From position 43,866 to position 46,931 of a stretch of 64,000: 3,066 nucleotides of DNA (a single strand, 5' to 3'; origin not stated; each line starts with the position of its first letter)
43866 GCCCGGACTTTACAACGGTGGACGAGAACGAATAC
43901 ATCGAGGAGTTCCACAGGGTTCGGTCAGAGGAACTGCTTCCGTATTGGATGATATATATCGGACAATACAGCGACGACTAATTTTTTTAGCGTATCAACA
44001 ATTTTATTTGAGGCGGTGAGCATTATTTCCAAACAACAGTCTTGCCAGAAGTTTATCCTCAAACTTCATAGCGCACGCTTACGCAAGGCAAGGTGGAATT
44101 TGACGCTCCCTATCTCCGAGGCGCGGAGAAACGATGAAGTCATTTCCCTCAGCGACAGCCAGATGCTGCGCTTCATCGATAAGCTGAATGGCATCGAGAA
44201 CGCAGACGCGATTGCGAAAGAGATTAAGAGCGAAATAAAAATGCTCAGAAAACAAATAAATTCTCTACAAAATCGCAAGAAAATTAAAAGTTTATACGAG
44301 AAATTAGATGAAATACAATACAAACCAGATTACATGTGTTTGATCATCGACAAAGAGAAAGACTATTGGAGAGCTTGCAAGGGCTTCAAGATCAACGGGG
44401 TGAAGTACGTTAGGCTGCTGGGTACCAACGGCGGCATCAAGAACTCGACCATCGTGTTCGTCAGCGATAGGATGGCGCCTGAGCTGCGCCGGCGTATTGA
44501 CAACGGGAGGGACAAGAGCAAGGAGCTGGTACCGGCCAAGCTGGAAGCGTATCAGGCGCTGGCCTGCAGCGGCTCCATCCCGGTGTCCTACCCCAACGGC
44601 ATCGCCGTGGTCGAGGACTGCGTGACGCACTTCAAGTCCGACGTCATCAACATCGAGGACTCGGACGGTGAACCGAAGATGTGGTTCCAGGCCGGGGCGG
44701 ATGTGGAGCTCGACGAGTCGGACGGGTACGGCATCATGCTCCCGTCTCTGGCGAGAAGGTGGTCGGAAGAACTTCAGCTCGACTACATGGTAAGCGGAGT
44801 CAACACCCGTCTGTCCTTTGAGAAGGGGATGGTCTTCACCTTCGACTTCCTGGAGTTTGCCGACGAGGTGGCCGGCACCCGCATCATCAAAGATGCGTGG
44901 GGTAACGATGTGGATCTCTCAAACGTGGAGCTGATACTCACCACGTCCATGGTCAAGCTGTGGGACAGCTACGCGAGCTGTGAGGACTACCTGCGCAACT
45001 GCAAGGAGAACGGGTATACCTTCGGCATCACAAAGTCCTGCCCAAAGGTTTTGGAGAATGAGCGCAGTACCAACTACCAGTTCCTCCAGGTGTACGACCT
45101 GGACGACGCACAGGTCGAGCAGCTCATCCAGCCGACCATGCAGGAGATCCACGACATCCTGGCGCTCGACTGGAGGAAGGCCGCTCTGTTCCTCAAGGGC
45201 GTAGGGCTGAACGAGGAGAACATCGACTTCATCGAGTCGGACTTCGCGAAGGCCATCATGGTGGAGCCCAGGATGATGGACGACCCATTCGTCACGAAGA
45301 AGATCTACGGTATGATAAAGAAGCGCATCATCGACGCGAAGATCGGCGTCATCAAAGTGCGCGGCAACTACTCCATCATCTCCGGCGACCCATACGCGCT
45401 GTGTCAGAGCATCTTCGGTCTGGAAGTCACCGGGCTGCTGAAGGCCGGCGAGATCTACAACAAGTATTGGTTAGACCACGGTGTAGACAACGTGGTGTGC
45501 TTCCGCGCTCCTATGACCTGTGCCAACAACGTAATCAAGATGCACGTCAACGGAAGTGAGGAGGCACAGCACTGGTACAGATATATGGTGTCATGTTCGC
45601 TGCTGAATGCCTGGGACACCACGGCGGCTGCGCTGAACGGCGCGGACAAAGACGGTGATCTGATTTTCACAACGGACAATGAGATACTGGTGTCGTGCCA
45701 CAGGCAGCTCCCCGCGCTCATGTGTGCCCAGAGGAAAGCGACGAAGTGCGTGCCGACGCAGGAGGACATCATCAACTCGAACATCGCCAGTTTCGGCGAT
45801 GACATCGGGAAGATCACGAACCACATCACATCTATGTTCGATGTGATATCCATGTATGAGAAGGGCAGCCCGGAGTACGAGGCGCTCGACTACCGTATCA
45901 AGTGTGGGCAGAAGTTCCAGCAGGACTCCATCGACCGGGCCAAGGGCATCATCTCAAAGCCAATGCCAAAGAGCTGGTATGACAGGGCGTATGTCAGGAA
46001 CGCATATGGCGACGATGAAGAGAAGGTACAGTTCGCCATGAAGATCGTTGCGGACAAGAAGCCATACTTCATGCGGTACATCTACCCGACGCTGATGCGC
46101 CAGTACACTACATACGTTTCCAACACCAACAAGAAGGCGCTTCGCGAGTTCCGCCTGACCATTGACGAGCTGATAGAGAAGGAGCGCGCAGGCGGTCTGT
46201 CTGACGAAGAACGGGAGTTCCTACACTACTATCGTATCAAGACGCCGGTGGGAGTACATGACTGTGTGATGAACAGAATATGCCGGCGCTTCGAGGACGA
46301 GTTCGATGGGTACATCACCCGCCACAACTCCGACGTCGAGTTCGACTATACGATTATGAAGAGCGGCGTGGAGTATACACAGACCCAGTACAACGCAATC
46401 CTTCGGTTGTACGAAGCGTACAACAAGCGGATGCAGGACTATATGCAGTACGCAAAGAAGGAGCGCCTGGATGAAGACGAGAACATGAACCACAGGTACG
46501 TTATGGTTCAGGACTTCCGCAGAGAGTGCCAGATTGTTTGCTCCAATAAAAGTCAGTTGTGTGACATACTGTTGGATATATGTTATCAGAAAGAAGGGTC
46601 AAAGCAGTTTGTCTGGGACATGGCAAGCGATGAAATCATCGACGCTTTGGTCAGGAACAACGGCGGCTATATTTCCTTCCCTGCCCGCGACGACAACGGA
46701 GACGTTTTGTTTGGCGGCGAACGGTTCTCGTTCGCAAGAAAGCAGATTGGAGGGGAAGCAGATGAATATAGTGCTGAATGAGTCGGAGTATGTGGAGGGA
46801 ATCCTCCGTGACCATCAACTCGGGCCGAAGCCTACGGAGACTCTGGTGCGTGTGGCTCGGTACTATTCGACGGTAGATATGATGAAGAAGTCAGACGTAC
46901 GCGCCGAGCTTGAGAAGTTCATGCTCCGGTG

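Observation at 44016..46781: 921-aa protein with an RNAP beta-prime-like catalytic motif (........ after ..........): candidate YonO-like single-subunit two-barrel RNA polymerase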

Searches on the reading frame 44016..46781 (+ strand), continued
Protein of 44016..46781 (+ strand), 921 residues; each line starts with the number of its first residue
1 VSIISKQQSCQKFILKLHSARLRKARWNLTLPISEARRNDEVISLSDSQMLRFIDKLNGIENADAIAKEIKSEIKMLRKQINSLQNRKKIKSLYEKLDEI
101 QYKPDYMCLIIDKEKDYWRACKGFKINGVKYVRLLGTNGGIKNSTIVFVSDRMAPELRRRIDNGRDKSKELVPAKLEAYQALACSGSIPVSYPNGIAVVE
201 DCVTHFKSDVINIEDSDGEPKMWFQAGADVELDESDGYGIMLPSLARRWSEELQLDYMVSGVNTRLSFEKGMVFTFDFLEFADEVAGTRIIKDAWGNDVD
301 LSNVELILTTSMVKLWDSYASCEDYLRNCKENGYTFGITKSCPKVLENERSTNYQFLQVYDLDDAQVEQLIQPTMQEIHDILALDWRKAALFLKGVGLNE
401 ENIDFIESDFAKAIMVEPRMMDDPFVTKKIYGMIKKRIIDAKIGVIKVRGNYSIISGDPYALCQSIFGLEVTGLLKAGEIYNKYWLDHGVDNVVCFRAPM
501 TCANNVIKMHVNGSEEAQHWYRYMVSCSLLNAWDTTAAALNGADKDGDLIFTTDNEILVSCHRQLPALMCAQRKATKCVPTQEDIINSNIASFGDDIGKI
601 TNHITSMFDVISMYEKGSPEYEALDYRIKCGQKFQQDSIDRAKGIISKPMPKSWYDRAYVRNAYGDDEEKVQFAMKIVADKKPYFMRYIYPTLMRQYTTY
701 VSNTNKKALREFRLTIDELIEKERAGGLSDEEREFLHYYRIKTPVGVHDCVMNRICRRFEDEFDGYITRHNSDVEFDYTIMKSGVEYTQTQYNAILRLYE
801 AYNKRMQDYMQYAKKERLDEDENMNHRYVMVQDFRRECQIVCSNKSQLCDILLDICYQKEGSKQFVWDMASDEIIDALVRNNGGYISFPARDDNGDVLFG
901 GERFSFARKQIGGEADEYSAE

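Call 34: find_encoding_contigs(protein=P0077, flank=7000, max_places=1)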
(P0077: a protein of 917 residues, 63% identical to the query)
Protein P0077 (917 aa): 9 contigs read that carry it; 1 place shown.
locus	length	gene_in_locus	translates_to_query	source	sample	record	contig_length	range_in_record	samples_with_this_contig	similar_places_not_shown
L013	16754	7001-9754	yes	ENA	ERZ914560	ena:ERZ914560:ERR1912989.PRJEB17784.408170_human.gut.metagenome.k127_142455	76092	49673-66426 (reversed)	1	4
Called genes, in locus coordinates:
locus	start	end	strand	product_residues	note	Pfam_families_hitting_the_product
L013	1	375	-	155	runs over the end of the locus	-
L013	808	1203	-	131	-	-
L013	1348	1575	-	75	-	-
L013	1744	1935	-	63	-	-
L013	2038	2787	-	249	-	-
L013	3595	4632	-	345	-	PF16509:KORA (weak), PF08281:Sigma70_r4_2 (faint)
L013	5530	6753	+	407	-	PF27199:YonV_C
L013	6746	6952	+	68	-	-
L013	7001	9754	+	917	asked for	PF05183:RdRP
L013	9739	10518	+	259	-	-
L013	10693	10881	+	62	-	-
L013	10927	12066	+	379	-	-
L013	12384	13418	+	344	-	PF13495:Phage_int_SAM_4 (weak), PF00589:Phage_integrase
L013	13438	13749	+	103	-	PF00216:Bac_DNA_binding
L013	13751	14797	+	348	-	PF27269:YonG_N, PF27316:YonG_C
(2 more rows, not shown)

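Call 36: search_protein_representatives(protein=window:44016-46781:+)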
Query: 921 residues. Proteins with E-value up to 0.001 (for the whole library): 1829; up to 1e-10: 1295; up to 1e-30: 579. The best 150 are listed.
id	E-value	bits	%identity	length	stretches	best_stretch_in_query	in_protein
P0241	0.0e+00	1140.4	55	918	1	4-906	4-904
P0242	0.0e+00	1017.7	51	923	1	4-913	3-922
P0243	5.3e-299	1010.7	53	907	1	10-908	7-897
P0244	3.5e-294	994.7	51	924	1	6-918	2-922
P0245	2.1e-281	952.5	47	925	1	9-916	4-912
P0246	2.3e-273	925.9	47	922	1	6-911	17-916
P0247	7.1e-265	897.8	48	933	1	3-907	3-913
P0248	2.2e-264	896.1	45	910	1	12-906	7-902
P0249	2.4e-259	879.5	62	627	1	31-639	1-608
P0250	3.0e-250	849.4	44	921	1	6-918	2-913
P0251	4.6e-246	835.5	44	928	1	5-909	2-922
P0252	6.3e-245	831.8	45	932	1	5-919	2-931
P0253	1.0e-239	814.5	44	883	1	38-907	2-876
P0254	4.8e-235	799.1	43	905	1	11-906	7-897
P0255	3.2e-234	796.4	45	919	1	9-914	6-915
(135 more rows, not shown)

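Call 42: predict_structure(alignment_id=A2)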
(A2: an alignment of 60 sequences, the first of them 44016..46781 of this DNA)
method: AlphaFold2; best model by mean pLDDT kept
length: 921 residues; sequences in the alignment: 60
mean_pLDDT: 88.5   pTM: 0.83
mean pLDDT of the five models: 88.5, 87.9, 87.2, 86.0, 85.8
residues with pLDDT >= 90: 582; 70-90: 287; 50-70: 29; < 50: 23
segments of 3 or more residues with pLDDT < 50: 1-8, 138-142, 914-921
pLDDT, mean of each block of 10 residues (from residue 1): 35 88 93 81 87 91 83 86 84 86 91 90 94 72 76 96 95 90 90 96 95 89 96 94 98 93 94 97 97 96 97 94 96 93 87 91 95 90 87 82 83 92 90 92 93 94 97 94 95 90 93 96 95 91 90 95 93 86 89 78 94 95 96 87 76 91 86 93 94 93 94 92 90 92 92 96 75 79 91 91 82 60 70 84 90 87 86 91 89 86 86 47 48
secondary structure, 60 per line:
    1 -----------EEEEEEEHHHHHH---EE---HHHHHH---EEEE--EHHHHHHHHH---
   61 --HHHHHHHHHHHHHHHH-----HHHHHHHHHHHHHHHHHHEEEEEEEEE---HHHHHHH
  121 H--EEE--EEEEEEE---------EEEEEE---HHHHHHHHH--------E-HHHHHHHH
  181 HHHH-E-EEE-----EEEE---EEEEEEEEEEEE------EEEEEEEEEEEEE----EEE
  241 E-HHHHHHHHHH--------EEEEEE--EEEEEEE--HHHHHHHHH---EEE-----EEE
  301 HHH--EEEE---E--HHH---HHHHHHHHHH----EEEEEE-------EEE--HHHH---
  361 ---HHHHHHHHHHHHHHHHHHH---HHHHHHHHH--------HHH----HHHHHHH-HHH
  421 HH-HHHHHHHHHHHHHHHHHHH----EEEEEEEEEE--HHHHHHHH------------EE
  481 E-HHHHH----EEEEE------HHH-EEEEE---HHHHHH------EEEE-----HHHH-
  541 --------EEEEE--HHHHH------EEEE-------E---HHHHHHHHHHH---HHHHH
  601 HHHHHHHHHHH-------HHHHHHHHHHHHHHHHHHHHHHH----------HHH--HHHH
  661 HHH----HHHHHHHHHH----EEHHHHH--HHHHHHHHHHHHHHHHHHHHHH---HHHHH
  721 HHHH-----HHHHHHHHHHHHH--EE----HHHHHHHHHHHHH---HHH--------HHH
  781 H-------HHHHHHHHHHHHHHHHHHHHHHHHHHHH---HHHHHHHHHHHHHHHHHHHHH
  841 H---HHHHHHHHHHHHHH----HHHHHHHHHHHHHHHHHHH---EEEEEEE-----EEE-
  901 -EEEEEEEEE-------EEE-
elements in order (helices of 4 or more, strands of 3 or more residues): E12-18 H19-24 H33-38 E42-45 H49-57 H63-78 H84-101 E102-110 H114-121 E124-126 E129-135 E145-150 H154-162 H173-184 E188-190 E196-199 E203-214 E221-233 E238-241 H243-252 E261-266 E269-275 H278-286 E290-292 E298-300 E306-309 H322-331 E336-341 E349-351 H354-357 H364-382 H386-394 H410-416 H418-422 H424-442 E447-456 H459-466 E479-481 H483-487 E492-496 E507-511 H515-520 E527-530 H536-539 E549-553 H556-560 E567-570 H582-592 H596-611 H619-641 H657-663 H668-677 H684-688 H691-712 H716-724 H730-742 H751-763 H778-781 H789-816 H820-841 H845-858 H863-881 E885-891 E897-899 E902-910 E918-920

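Call 48: fold_search(model_id=the predicted structure, library=pdb)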
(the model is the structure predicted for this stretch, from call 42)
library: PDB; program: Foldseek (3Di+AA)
matches with E <= 10: 443; with E <= 0.001: 22
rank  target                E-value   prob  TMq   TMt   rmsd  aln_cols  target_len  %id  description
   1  7w82                  5.1e-18  1.00  0.50  0.49   6.7       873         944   15  Crystal structure of maize RDR2 (released 2022-06-08)
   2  5fsw_A                1.7e-16  1.00  0.40  0.40  15.5       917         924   13  RNA dependent RNA polymerase QDE-1 from Thielavia terrestris (released 2016-03-02)
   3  2j7n_B                8.6e-16  1.00  0.35  0.35  17.7       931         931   12  Structure of the RNAi polymerase from Neurospora crassa (released 2006-12-13)
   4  7w84                  1.1e-15  1.00  0.50  0.47   7.2       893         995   14  CryoEM structure of apo form ZmRDR2 at 3.4 Angstroms resolution (released 2022-06-08)
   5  7y7r_B                1.4e-15  1.00  0.36  0.36  16.6       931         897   12  QDE-1 in complex with DNA template, RNA primer and 3'-dGTP (released 2022-09-28)
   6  7y7p_B                2.4e-15  1.00  0.37  0.37  17.4       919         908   12  QDE-1 in complex with RNA template, RNA primer and AMPNPP (released 2022-09-28)
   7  7y7q_B                4.6e-15  1.00  0.37  0.38  19.1       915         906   12  QDE-1 in complex with RNA template, RNA primer and 3'-dGTP (released 2022-09-28)
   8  7y7t_B                5.4e-15  1.00  0.38  0.37  19.2       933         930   12  QDE-1 in complex with 12nt DNA template, ATP and 3'-dGTP (released 2022-09-28)
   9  2j7n_A                1.1e-14  1.00  0.40  0.39  16.4       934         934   11  Structure of the RNAi polymerase from Neurospora crassa (released 2006-12-13)
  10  7eu1_M                1.6e-14  1.00  0.43  0.38  16.7       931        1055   12  The cryo-EM structure of A. thaliana Pol IV-RDR2 holoenzyme (released 2021-12-29)
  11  5fsw_B                1.7e-14  1.00  0.44  0.44  10.6       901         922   13  RNA dependent RNA polymerase QDE-1 from Thielavia terrestris (released 2016-03-02)
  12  7y7t_A                2.0e-14  1.00  0.41  0.40  17.6       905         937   13  QDE-1 in complex with 12nt DNA template, ATP and 3'-dGTP (released 2022-09-28)
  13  7y7q_A                4.4e-14  1.00  0.38  0.37  15.9       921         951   13  QDE-1 in complex with RNA template, RNA primer and 3'-dGTP (released 2022-09-28)
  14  7roz                  4.9e-14  1.00  0.51  0.45   7.6       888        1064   13  Structure of RNA-dependent RNA polymerase 2 (RDR2) from Arabidopsis thaliana (released 2021-12-08)
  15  7rqs                  5.6e-14  1.00  0.52  0.46   7.3       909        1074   13  Arabidopsis RNA-dependent RNA polymerase 2 (released 2021-12-08)
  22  8f72_A                1.7e-05  1.00  0.25  0.36  14.7       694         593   12  Phage P32 gp64- RNA polymerase (released 2023-12-20)
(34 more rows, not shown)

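Call 52: search_protein_families(library=pfam, proteins=[L001:5608-8127:+, L003:6034-6870:+, L004:9104-9934:+], max_evalue=0.1)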
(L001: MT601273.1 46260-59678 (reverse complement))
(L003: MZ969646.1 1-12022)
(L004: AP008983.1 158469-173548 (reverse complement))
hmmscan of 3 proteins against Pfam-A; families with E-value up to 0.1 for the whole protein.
L001:5608-8127:+ (839 aa): 0 families

L003:6034-6870:+ (278 aa): 1 family
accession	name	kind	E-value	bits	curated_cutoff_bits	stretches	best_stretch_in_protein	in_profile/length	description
PF12773.13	DZR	-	0.021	15.4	27.3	1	217-249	8-35/45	Double zinc ribbon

L004:9104-9934:+ (276 aa): 3 families
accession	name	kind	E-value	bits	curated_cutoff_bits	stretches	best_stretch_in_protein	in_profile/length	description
PF24455.1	DUF7571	-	0.00098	19.8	27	1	179-250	6-75/89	Family of unknown function (DUF7571)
PF05272.17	VapE-like_dom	-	0.0082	16.1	25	1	153-201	57-105/217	Virulence-associated protein E-like domain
PF07191.17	Zn_ribbon_6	-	0.01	16.2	25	1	216-250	12-42/67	Double zinc ribbon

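Call 69: find_related_loci(query=window:44016-46781:+, collection=genome_contigs, flank=5000)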
Query window:44016-46781:+ (921 aa) in genome_contigs; peptide patterns used: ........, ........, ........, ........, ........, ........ (x = any residue, [..] = any of these).
24 stretches matched a pattern; 10 encode a relative of the query (tblastn E <= 1e-3); 10 distinct loci.
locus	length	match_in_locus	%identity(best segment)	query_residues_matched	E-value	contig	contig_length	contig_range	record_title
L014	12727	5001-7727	63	3-913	0e+0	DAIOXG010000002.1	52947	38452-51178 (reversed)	MAG TPA_asm: Prevotella sp. isolate CTOTU45222 NODE_44_length_52947_cov_8.067458, whole genome shotgun sequence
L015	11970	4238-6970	63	2-914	0e+0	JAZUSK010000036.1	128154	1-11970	MAG: Acutalibacteraceae bacterium isolate T1900044846_TS20190312.MAGScoT_cleanbin_000015 SGB_2976_k141_1479253, whole ge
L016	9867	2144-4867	62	4-911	0e+0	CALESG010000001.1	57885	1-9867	MAG TPA_asm: uncultured Ruminococcus sp. isolate ERR318704_bin.130_CONCOCT_v1.1_MAG genome assembly, contig: ERZ1764584.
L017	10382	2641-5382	60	1-914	0e+0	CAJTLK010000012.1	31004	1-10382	MAG TPA_asm: uncultured Oscillospiraceae bacterium isolate MGBC101917 genome assembly, contig: MGBC101917.12, whole geno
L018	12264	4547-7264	61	4-911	0e+0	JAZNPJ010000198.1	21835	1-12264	MAG: Clostridia bacterium isolate T1900044834_TS20190300.MAGScoT_cleanbin_000025 SGB_2914_k141_251786, whole genome shot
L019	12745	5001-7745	57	3-919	0e+0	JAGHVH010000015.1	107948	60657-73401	MAG: Candidatus Limimonas egerieequi isolate E5_MB2_129 c_000000857707, whole genome shotgun sequence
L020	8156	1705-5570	67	4-904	0e+0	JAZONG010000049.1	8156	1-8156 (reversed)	MAG: Alistipes sp. isolate T1900045641_YK20190335.MAGScoT_cleanbin_000021 SGB_8131_k141_20182, whole genome shotgun sequ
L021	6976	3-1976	58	251-911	0e+0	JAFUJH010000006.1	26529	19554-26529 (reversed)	MAG: Ruminococcus sp. isolate RGIG4546 Roe_deer_Rectum-2__c26339, whole genome shotgun sequence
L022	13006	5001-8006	64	4-904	0e+0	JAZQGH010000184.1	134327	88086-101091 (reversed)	MAG: Acutalibacteraceae bacterium isolate T1900044631_TS20190097.MAGScoT_cleanbin_000009 SGB_1035_k141_311025, whole gen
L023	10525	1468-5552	61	4-921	0e+0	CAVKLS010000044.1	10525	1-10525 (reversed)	bacterium isolate H07689-L1_cleanbin_000035 genome assembly, contig: Spades_H07689-L1_contig_3362, whole genome shotgun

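Call 76: search_solved_structures(query=A2, max_evalue=1, show_alignments=2)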
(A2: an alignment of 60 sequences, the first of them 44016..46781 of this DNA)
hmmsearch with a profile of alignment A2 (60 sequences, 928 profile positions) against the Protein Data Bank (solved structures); distinct sequences matched with E-value up to 1: 2.
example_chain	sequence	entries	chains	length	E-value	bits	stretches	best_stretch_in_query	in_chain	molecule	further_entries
2j7n_A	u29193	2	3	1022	0.065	14.4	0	230-275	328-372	RNA-DEPENDENT RNA POLYMERASE | RNA DEPENDENT RNA POLYMERASE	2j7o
7y7p_A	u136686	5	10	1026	0.066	14.4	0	230-275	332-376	RNA-dependent RNA polymerase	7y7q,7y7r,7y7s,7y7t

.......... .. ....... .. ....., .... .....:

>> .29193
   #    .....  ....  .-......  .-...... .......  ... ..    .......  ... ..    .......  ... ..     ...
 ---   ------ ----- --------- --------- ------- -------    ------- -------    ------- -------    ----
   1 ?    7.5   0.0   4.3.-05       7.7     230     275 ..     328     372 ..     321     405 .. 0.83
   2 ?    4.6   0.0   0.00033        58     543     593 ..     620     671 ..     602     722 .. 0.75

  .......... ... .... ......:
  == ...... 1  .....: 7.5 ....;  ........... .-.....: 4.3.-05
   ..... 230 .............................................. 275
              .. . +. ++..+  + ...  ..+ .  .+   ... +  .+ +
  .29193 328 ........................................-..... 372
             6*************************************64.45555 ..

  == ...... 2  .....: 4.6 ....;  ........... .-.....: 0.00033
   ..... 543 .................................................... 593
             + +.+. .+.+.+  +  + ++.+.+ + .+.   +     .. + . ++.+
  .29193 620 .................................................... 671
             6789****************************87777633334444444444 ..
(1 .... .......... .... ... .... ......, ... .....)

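Call 82: search_protein_families(library=ncbifam, proteins=[window:44016-46781:+], max_evalue=0.01)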
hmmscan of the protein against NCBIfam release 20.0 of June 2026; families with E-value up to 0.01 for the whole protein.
window:44016-46781:+ (921 aa): 0 families

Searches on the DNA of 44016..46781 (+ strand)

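Call 70: search_rna_families(sources=[L020, L023], threshold=gathering)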
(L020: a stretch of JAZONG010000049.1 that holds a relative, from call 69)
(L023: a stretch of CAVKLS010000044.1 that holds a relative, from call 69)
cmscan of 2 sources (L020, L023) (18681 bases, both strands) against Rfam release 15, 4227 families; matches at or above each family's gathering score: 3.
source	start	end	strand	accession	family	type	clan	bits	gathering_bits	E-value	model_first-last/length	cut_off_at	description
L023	3667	3998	+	RF00028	Intron_gpI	Intron;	-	88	50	1.2e-21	1-253/253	no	Group I catalytic intron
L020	7999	8081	+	RF00005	tRNA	Gene; tRNA;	CL00001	55.2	29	1.1e-09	1-71/71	no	tRNA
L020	8090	8156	+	RF00005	tRNA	Gene; tRNA;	CL00001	49.3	29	4.7e-08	1-65/71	3'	tRNA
